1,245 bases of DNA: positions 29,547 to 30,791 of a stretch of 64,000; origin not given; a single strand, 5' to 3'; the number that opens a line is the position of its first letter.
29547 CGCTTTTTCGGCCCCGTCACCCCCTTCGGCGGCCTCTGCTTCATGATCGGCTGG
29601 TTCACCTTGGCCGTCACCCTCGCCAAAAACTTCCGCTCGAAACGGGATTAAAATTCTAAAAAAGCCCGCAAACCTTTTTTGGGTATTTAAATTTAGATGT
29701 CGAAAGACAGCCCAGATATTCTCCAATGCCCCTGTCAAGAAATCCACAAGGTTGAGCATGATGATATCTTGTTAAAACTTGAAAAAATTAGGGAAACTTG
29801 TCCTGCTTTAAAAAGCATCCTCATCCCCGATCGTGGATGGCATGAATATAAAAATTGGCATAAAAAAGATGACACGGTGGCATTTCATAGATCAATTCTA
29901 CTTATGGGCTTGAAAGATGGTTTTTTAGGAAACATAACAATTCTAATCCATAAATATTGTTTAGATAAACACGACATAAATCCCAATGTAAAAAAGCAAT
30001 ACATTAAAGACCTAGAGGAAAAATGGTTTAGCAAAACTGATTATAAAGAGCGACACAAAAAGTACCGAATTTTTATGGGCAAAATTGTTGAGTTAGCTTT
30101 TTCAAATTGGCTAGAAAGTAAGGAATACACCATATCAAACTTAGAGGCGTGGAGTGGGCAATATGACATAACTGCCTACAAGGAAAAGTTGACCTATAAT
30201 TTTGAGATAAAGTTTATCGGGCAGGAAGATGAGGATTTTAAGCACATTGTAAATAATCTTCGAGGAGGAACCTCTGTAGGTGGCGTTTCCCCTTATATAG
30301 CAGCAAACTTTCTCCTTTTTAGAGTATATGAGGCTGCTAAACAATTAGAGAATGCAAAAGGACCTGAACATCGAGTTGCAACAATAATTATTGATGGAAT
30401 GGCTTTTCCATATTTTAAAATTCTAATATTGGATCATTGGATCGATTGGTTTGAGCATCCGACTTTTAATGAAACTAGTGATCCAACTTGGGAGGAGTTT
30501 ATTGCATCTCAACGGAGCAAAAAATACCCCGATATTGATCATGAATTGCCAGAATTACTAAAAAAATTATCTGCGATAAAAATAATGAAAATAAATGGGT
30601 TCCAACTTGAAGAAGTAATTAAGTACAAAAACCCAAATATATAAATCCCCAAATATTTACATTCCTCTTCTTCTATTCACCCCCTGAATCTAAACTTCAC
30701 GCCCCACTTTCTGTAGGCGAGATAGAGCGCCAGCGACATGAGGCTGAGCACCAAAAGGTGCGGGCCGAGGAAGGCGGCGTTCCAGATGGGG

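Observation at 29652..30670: Second AT-rich single-gene islet (315-aa protein with possible PD-(D/E)xK motif) between convergent DUF423 and membrane-protein genes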

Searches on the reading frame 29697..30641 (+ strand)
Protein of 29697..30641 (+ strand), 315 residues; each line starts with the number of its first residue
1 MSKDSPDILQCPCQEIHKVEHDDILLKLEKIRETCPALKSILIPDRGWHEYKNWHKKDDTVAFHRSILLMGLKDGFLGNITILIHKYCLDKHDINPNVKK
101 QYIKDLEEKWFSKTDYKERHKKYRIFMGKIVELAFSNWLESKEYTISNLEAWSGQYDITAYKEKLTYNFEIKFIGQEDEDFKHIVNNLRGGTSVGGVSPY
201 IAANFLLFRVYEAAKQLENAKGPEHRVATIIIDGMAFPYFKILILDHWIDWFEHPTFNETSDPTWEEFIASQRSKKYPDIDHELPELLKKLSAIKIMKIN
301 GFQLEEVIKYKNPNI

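Call 3: search_protein_families(library=pfam, proteins=[window:29697-30641:+], max_evalue=1)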
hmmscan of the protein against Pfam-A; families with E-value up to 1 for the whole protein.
window:29697-30641:+ (315 aa): 1 family
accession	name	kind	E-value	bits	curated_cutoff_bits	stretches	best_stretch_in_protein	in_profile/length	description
PF07678.20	TED_complement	-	0.17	11.4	22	1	81-141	40-96/312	A-macroglobulin TED domain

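Call 4: search_protein_families(library=padloc, proteins=[window:29697-30641:+], max_evalue=1)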
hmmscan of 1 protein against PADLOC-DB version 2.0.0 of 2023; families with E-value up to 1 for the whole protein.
window:29697-30641:+ (315 aa): 0 families

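Call 6: find_homologous_proteins(query=window:29697-30641:+, max_evalue=0.001)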
Query window:29697-30641:+ (315 aa): 6 proteins with E <= 0.001 among 1054 candidates.
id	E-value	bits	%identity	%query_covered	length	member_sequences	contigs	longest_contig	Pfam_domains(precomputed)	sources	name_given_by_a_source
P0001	2.7e-215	732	100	100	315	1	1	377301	-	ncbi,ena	-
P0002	8.6e-73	264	43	94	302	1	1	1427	-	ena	-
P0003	8.4e-64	234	40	91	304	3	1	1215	-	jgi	-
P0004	4.4e-62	228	43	82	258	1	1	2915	-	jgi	-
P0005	1.7e-59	220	38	97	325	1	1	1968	-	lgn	-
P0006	4.6e-56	209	39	91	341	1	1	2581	-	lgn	-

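Call 11: find_encoding_contigs(protein=P0001, flank=10000, max_places=4)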
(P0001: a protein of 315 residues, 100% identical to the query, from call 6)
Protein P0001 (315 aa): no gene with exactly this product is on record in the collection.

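Call 13: find_encoding_contigs(protein=P0004, flank=5000, max_places=4)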
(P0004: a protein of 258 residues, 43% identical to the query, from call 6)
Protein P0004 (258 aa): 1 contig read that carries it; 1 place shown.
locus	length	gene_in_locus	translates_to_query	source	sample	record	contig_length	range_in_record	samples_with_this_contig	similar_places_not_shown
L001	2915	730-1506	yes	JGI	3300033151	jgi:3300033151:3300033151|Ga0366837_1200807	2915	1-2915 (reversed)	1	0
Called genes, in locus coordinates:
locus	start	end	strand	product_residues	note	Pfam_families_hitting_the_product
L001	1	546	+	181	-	?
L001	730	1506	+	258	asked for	-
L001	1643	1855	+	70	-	-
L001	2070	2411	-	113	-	PF02452:PemK_toxin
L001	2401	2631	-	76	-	PF04014:MazE_antitoxin, PF15937:PrlF_antitoxin (weak)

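Call 14: find_encoding_contigs(protein=P0006, flank=5000, max_places=4)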
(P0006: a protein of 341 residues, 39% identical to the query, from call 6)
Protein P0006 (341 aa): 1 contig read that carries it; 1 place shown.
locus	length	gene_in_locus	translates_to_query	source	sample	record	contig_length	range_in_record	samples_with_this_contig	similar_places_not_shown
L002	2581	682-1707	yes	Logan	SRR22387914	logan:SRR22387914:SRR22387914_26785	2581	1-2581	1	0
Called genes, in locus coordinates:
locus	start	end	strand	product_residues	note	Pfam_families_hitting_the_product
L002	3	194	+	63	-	?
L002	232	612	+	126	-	-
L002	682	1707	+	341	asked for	-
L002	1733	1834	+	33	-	-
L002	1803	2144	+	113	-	PF18924:DUF5674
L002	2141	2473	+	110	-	-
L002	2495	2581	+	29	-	?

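Call 15: find_encoding_contigs(protein=P0005, flank=5000, max_places=4)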
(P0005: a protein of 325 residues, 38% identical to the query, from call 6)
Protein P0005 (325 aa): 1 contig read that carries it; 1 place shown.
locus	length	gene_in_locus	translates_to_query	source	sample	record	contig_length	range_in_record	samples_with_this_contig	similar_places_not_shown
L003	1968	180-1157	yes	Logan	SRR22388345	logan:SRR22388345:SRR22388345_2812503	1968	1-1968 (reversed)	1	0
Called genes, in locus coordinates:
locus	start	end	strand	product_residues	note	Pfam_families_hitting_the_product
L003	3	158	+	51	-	?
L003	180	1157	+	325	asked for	-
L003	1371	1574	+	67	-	PF15919:HicB_lk_antitox, PF21748:UPF0150 (weak)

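Call 16: predict_structure(alignment_id=A1)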
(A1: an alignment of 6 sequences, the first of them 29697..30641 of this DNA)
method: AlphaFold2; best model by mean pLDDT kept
length: 315 residues; sequences in the alignment: 6
mean_pLDDT: 77.0   pTM: 0.81
mean pLDDT of the five models: 77.0, 73.9, 66.2, 64.8, 64.2
residues with pLDDT >= 90: 66; 70-90: 168; 50-70: 59; < 50: 22
segments of 3 or more residues with pLDDT < 50: 1-6, 91-93, 188-195
pLDDT, mean of each block of 10 residues (from residue 1): 47 74 81 83 79 68 63 82 77 57 70 67 75 90 86 71 91 67 50 53 88 88 84 83 80 85 81 88 91 93 90 84
secondary structure, 60 per line:
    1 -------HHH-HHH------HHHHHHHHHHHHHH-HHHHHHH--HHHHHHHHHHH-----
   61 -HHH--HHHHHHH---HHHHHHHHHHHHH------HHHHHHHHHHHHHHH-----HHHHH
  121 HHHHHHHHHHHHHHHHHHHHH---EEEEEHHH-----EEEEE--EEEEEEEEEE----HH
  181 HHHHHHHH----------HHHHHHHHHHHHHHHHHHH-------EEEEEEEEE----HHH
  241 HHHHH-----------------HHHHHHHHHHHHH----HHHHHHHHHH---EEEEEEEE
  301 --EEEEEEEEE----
elements in order: H21-34 H36-42 H45-55 H67-73 H77-89 H96-110 H116-141 E145-149 E158-162 E165-174 H179-188 H199-217 E225-233 H238-245 H263-275 H280-289 E293-300 E303-311

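Call 20: search_solved_structures(query=A1, max_evalue=10, show_alignments=3)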
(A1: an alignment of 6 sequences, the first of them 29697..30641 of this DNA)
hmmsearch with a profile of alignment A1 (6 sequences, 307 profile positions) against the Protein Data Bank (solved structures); distinct sequences matched with E-value up to 10: 0.

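Call 21: search_protein_families(library=ncbifam, proteins=[window:29697-30641:+, P0002, P0005, P0006], max_evalue=1)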
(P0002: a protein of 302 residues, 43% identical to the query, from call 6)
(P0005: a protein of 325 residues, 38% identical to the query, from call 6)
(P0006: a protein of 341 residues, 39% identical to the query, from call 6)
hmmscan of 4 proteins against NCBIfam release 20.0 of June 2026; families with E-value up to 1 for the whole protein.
window:29697-30641:+ (315 aa): 0 families

P0002 (302 aa): 0 families

P0005 (325 aa): 0 families

P0006 (341 aa): 0 families

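Call 23: fold_search(model_id=the predicted structure, library=pdb)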
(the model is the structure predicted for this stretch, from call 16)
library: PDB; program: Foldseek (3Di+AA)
matches with E <= 10: 340; with E <= 0.001: 0
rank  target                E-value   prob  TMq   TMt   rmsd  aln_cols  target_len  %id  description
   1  5cs4_B                1.6e-01  0.18  0.18  0.16  13.7       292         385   11  Crystal structure of domains AC3-AC5 of yeast acetyl-CoA carboxylase (released 2015-10-28)
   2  1od0_A                2.2e-01  0.23  0.16  0.13  12.7       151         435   15  Family 1 b-glucosidase from Thermotoga maritima (released 2003-03-06)
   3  3c25_A                4.6e-01  0.18  0.22  0.20  12.7       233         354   11  Crystal Structure of NotI Restriction Endonuclease Bound to Cognate DNA (released 2008-02-12)
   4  3auy_A                4.6e-01  0.04  0.12  0.11  23.2       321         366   13  Crystal structure of Rad50 bound to ADP (released 2011-05-25)
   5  8gh6_A                4.9e-01  0.08  0.19  0.09  19.2       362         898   11  Bombyx mori R2 retrotransposon initiating target-primed reverse transcription (released 2023-04-05)
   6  3ebc_B                5.8e-01  0.07  0.08  0.10  11.9       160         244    8  Structure of N141A HincII with Cognate DNA (released 2008-12-23)
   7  9khv_A                6.1e-01  0.54  0.19  0.06   6.5       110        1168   11  Structure of DdmD dimer with ssDNA without nucleotide (released 2025-02-19)
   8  5t2t_A                6.4e-01  0.12  0.19  0.29  16.4       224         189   11  Crystal structure of Lymphocytic choriomeningitis mammarenavirus endonuclease bound to compound L742001 (released 2017-09-13)
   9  9bgk_F                6.8e-01  0.41  0.18  0.06   6.0       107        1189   10  Structure of V.cholera DdmDE (2D:1E) in complex with DNA (released 2024-10-23)
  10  9nl2_A                6.8e-01  0.11  0.21  0.09  15.9       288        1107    9  Structure of R2 retrotransposon protein from Platysternon megacephalum initiating target-primed reverse transcription (released 2025-06-18)
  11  1sq5_D                7.6e-01  0.10  0.12  0.12  14.2       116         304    9  Crystal Structure of E. coli Pantothenate kinase (released 2004-09-28)
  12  7rkx_A                8.5e-01  0.05  0.12  0.15  15.0       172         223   12  Structure of US27-Gi-scFv16 in CL-state (released 2022-01-26)
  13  5ltn_A                9.0e-01  0.11  0.19  0.30  17.6       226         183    9  Crystal structure of Lymphocytic choriomeningitis mammarenavirus endonuclease complexed with DPBA (released 2017-09-13)
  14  2yqs                  9.0e-01  0.02  0.10  0.08  20.4       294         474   10  Crystal structure of uridine-diphospho-N-acetylglucosamine pyrophosphorylase from Candida albicans, in the product-bindi (released 2007-05-22)
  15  1gef_B                9.5e-01  0.60  0.15  0.38   9.3        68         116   18  Crystal structure of the archaeal holliday junction resolvase HJC (released 2001-03-21)
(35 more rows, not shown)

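Call 25: search_protein_representatives(alignment_id=A1)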
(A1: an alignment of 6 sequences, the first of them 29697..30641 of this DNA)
Query: 6 sequences, 307 profile positions. Proteins with E-value up to 0.001 (for the whole library): 450; up to 1e-10: 388; up to 1e-30: 251. The best 150 are listed.
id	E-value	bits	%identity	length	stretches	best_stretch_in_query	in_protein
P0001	1.5e-140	484.0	-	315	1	4-306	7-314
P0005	4.5e-130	449.6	-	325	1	1-305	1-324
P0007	2.8e-120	417.4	-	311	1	5-304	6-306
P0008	2.8e-109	381.3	-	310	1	1-305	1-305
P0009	1.6e-105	368.9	-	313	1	5-305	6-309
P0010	6.2e-104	363.7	-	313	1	6-297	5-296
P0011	2.4e-103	361.8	-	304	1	5-303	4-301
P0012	3.3e-103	361.3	-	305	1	5-301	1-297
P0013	1.9e-101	355.5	-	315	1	7-305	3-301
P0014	2.7e-99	348.5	-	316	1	5-303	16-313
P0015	3.7e-99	348.0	-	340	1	4-300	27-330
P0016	1.8e-93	329.4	-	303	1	4-298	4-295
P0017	1.7e-92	326.1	-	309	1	19-303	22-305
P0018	1.2e-88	313.5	-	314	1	1-305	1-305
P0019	7.3e-88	310.9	-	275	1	5-274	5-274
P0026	9.6e-86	304.0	-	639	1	6-303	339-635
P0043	1.5e-77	277.0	-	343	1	7-234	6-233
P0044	5.5e-77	275.2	-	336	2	5-185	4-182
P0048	2.0e-75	270.1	-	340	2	4-185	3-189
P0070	9.5e-70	251.4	-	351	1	6-303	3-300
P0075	1.0e-68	248.0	-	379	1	7-301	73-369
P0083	4.3e-67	242.7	-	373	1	19-301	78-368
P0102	1.9e-62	227.5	-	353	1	6-291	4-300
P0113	3.9e-61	223.2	-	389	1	5-298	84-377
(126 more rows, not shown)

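Call 31: search_protein_families(library=pfam, alignment_id=A2, max_evalue=0.01)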
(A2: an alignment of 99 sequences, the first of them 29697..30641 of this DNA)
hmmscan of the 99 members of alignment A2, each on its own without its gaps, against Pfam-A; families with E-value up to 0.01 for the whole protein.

A. member 1, window:29697-30641:+ (315 aa): 0 families

B. families by the number of members that match (of 99 scanned): 4 families
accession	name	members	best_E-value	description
PF13020.12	NOV_C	4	0.00073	Protein NO VEIN, C-terminal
PF12564.13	TypeIII_RM_meth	1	0.0035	Type III restriction/modification enzyme methylation subunit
PF02021.23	UPF0102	1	0.0047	Uncharacterised protein family UPF0102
PF21680.2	GIDA_C_1st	1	0.0069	tRNA modifying enzyme MnmG/GidA C-terminal helical domain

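Call 32: search_solved_structures(query=A2, max_evalue=10, show_alignments=3)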
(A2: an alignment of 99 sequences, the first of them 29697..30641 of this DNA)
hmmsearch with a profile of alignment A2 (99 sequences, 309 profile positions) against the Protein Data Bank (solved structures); distinct sequences matched with E-value up to 10: 1.
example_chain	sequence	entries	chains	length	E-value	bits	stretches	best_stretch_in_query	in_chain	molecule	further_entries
2w3j_A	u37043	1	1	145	0.35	13.4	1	206-252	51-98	CARBOHYDRATE BINDING MODULE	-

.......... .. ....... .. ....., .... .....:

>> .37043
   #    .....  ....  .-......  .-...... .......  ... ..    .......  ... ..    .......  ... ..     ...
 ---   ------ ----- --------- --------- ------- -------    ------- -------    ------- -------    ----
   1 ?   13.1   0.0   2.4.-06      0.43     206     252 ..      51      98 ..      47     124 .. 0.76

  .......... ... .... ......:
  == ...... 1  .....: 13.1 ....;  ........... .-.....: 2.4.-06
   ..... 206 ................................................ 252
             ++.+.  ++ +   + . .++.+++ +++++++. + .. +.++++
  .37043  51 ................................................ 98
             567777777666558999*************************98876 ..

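Call 34: find_related_loci(query=A1, collection=genome_contigs, flank=10000)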
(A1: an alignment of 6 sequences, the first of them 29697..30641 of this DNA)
Query A1 (315 aa) in genome_contigs; peptide patterns used: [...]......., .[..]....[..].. (x = any residue, [..] = any of these).
114 stretches matched a pattern; 8 encode a relative of the query (tblastn E <= 1e-3); 8 distinct loci.
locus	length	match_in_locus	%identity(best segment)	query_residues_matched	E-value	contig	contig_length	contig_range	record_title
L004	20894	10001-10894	39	2-303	3e-71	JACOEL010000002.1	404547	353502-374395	MAG: Nitrospira sp. isolate S2bin.17 NODE_20_length_404547_cov_52.680006, whole genome shotgun sequence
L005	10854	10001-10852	36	9-298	2e-59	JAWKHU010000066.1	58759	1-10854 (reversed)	MAG: Vicinamibacterales bacterium isolate ABC2.44 ABC2.44.fa-66, whole genome shotgun sequence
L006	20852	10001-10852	37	11-297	6e-58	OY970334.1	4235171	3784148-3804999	MAG: uncultured Bacteroidetes bacterium isolate MFD05512.bin.c.1 genome assembly, chromosome: 1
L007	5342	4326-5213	35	8-310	1e-53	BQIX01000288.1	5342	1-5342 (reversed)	MAG: Nitrospirales bacterium NPIRA04 DNA, sequence288, whole genome shotgun sequence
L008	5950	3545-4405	35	31-315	6e-52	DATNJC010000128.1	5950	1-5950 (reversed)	MAG TPA_asm: Bryobacteraceae bacterium isolate SMAG_U11389 k141_1036863, whole genome shotgun sequence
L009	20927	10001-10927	32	7-310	1e-50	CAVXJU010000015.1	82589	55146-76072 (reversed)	MAG: Terriglobia bacterium isolate MFD03044.bin.2.17 genome assembly, contig: contig_50621, whole genome shotgun sequenc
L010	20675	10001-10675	39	31-257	2e-50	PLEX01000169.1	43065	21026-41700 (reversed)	MAG: Bryobacterales bacterium isolate bog_234 73.20110800_S3S.41_contig_1693, whole genome shotgun sequence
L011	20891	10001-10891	37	8-310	9e-58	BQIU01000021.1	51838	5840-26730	MAG: Nitrospirales bacterium NPIRA01 DNA, sequence021, whole genome shotgun sequence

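Call 38: search_protein_families(library=pfam, proteins=[L004:7959-9257:-, L004:9411-9788:-, L004:11177-12538:+, L006:8618-9817:+, L006:11500-11958:+, L009:9057-9815:+, L009:11174-11608:-, L011:8953-9711:+, L011:11019-12245:-, L008:257-3184:-], max_evalue=0.001)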
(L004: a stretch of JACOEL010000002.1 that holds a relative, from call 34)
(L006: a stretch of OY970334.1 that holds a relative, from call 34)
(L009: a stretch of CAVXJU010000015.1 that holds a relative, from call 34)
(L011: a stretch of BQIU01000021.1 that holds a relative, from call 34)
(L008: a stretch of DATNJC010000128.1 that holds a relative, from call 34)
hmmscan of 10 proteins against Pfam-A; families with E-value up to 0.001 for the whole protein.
L004:7959-9257:- (432 aa): 0 families

L004:9411-9788:- (125 aa): 0 families

L004:11177-12538:+ (454 aa): 8 families
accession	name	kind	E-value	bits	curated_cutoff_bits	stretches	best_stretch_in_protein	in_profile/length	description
PF01593.30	Amino_oxidase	-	9e-66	223.4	19.8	1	19-441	1-442/443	Flavin containing amine oxidoreductase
PF13450.12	NAD_binding_8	-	8.2e-11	42.5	21.9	1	14-82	1-68/68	NAD(P)-binding Rossmann-like domain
PF12831.13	FAD_oxidored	-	1.4e-05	25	27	1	12-52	2-42/416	FAD dependent oxidoreductase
PF00890.30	FAD_binding_2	-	1.9e-05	24.5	20.4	1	12-46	2-36/414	FAD binding domain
PF03486.20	HI0933_like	-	5e-05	23.3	50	1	11-48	2-39/244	HI0933-like protein Rossmann domain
PF01266.30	DAO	-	9.8e-05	22.5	27.9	1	12-86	2-82/353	FAD dependent oxidoreductase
PF07992.20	Pyr_redox_2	-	0.0001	22.3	26.1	1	11-51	2-43/291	Pyridine nucleotide-disulphide oxidoreductase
PF01946.23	Thi4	-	0.0002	21.1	26.2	1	11-53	19-62/235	Thi4 family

L006:8618-9817:+ (400 aa): 0 families

L006:11500-11958:+ (153 aa): 1 family
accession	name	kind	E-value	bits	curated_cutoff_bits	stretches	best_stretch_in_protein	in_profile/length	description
PF01850.27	PIN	-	8.5e-05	23.6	23.6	1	5-111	1-109/120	PIN domain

L009:9057-9815:+ (253 aa): 0 families

L009:11174-11608:- (144 aa): 1 family
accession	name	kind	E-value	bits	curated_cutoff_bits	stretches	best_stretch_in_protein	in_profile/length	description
PF01850.27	PIN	-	6.1e-10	40.2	23.6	1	14-126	1-111/120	PIN domain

L011:8953-9711:+ (253 aa): 1 family
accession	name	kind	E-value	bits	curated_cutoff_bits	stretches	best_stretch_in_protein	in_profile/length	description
PF05724.17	TPMT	-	1.2e-63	215.1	26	1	44-232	1-189/218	Thiopurine S-methyltransferase (TPMT)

L011:11019-12245:- (408 aa): 1 family
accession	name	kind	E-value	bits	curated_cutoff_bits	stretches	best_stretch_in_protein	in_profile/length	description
PF01609.27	DDE_Tnp_1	-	3.1e-14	53.7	23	1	103-338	6-199/200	Transposase DDE domain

L008:257-3184:- (975 aa): 2 families
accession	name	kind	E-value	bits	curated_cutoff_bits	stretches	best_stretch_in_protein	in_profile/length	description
PF10633.15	NPCBM_assoc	-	2.3e-10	41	24.4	1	648-715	8-76/78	NPCBM-associated, NEW3 domain of alpha-galactosidase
PF02585.22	PIG-L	-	5.1e-08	33.9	28.2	1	65-194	5-128/129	GlcNAc-PI de-N-acetylase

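Call 49: find_related_loci(query=A1, collection=viral_contigs, flank=8000)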
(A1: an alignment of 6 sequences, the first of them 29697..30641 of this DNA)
Query A1 (315 aa) in viral_contigs; peptide patterns used: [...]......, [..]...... (x = any residue, [..] = any of these).
311 stretches matched a pattern, but none encodes a relative of the query by tblastn (E <= 1e-3).

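Call 50: search_dna_similar(query=window:29697-30641:+, collection=phages, mode=protein, max_evalue=0.001)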
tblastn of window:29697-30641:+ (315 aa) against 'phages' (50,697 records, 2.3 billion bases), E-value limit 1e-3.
No match.

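Call 51: search_dna_similar(query=window:29697-30641:+, collection=plasmids, mode=protein, max_evalue=0.001)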
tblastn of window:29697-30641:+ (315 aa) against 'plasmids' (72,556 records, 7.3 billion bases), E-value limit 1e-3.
No match.

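Call 52: search_protein_families(library=padloc, alignment_id=A2, max_evalue=0.01)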
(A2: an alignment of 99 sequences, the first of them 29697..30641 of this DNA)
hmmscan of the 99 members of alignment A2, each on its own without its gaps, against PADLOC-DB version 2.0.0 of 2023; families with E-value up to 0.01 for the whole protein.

A. member 1, window:29697-30641:+ (315 aa): 0 families

B. families by the number of members that match (of 99 scanned): 1 family
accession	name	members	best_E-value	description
PDLC00403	SduA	1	0.0067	DUF4263 domain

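Call 53: search_protein_families(library=phrogs, alignment_id=A2, max_evalue=0.01)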
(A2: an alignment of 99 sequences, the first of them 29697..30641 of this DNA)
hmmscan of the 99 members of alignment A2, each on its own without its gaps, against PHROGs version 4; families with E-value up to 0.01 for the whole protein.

A. member 1, window:29697-30641:+ (315 aa): 0 families

B. families by the number of members that match (of 99 scanned): 6 families
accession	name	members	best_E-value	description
phrog_5018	-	2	0.00013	-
phrog_5176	-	1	0.0013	-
phrog_33206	-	1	0.0049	-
phrog_20272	-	1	0.0053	-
phrog_9322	-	1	0.0055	-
phrog_2441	-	1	0.0072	decoy of host sigma32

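Call 54: search_protein_families(library=pfam, proteins=[P0026, P0075, P0083, P0113, P0070, P0102, P0043, P0044, P0048], max_evalue=0.01)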
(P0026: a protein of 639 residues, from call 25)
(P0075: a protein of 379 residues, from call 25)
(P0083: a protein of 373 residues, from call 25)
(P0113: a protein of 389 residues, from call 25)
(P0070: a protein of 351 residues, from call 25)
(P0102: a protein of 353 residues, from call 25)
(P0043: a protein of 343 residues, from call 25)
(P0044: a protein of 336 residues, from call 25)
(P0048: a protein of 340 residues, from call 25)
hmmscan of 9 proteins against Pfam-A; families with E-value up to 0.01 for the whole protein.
P0026 (639 aa): 1 family
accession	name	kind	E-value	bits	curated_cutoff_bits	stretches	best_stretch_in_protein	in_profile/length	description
PF11185.13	DUF2971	-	2.8e-07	32.2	22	1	120-221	1-89/89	Protein of unknown function (DUF2971)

P0075 (379 aa): 0 families

P0083 (373 aa): 0 families

P0113 (389 aa): 0 families

P0070 (351 aa): 0 families

P0102 (353 aa): 0 families

P0043 (343 aa): 0 families

P0044 (336 aa): 0 families

P0048 (340 aa): 0 families
